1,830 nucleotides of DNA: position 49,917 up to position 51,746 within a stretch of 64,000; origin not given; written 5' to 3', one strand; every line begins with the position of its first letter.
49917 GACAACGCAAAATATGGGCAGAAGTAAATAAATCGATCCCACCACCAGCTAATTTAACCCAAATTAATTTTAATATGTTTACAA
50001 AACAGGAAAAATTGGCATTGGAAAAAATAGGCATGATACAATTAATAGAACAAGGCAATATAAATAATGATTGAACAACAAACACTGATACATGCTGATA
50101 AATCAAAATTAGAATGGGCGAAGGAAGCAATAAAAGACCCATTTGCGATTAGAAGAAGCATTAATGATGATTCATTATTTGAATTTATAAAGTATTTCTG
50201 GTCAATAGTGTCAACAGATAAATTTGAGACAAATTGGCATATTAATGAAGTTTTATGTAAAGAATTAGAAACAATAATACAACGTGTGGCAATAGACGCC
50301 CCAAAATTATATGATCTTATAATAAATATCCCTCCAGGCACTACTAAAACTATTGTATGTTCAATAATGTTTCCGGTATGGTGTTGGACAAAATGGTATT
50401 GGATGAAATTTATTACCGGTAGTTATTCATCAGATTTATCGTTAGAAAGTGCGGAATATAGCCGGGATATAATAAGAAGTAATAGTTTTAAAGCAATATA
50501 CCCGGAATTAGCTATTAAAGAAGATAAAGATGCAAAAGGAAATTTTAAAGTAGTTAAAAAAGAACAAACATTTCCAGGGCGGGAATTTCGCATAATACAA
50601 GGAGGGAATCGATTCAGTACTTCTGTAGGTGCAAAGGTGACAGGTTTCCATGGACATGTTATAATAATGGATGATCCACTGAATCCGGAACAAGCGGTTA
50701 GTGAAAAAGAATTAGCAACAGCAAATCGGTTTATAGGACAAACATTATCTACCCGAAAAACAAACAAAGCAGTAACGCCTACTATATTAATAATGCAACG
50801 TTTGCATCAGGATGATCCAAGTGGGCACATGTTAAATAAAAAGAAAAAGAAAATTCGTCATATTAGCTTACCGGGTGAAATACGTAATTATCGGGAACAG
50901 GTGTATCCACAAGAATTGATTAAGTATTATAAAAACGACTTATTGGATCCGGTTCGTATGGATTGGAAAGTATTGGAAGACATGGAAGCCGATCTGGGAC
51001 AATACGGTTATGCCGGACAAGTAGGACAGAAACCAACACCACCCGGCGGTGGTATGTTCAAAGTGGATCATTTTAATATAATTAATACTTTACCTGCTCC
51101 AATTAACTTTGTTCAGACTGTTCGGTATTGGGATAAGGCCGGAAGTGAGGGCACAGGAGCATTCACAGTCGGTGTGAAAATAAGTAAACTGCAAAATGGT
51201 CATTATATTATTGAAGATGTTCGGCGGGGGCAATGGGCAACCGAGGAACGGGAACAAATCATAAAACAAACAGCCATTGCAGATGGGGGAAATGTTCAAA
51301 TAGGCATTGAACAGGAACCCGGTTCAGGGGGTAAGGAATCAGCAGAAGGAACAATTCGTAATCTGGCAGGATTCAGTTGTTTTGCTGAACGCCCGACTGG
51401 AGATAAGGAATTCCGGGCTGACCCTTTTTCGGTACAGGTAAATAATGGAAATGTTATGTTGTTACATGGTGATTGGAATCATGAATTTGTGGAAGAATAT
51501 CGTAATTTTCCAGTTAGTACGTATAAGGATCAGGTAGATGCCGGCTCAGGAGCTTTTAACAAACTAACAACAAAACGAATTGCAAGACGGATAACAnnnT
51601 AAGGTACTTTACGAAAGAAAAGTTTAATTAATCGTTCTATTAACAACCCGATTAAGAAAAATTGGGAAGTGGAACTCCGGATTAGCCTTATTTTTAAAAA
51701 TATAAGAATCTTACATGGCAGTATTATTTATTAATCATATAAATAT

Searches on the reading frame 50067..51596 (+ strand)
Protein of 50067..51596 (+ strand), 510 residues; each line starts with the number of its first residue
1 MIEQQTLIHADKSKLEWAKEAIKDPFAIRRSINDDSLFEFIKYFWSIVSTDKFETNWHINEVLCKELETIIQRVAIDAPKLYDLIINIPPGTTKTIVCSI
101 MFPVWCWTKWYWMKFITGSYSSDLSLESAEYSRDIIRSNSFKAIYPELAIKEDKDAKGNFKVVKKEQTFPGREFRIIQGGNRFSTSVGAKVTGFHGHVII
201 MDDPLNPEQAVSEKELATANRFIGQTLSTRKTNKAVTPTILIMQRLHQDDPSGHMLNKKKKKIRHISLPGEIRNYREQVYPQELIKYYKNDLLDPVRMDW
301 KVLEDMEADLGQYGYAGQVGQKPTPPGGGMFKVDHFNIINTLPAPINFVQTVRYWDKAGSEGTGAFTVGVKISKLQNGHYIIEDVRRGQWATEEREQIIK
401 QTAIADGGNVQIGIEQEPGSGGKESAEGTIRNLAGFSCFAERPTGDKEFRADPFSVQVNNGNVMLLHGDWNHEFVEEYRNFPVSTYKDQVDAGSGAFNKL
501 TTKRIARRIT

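Call 36: search_protein_families(library=phrogs, proteins=[window:50067-51596:+], max_evalue=0.001)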
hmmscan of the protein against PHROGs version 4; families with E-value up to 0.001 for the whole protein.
window:50067-51596:+ (510 aa): 6 families
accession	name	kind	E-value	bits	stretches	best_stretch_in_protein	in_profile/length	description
phrog_38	-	head and packaging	4.8e-80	271.2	1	34-504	270-707/760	terminase large subunit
phrog_4758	-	head and packaging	1.4e-46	159.8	1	28-270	11-235/243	terminase large subunit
phrog_979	-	head and packaging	7.3e-41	141.6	1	325-509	410-608/642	terminase large subunit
phrog_12171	-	head and packaging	2.8e-28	99.2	1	406-502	1-97/110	terminase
phrog_9453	-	head and packaging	2.4e-15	57.8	1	325-508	7-218/233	terminase large subunit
phrog_5573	-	head and packaging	4.3e-09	37.2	1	293-508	27-242/250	terminase large subunit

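Call 37: search_protein_families(library=pfam, proteins=[window:50067-51596:+], max_evalue=0.001)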
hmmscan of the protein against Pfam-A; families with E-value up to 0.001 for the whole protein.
window:50067-51596:+ (510 aa): 1 family
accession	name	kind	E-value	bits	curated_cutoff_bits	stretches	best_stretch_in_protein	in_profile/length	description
PF17289.8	Terminase_6C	-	2.1e-08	34.8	22.6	1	354-498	2-153/155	Terminase RNaseH-like domain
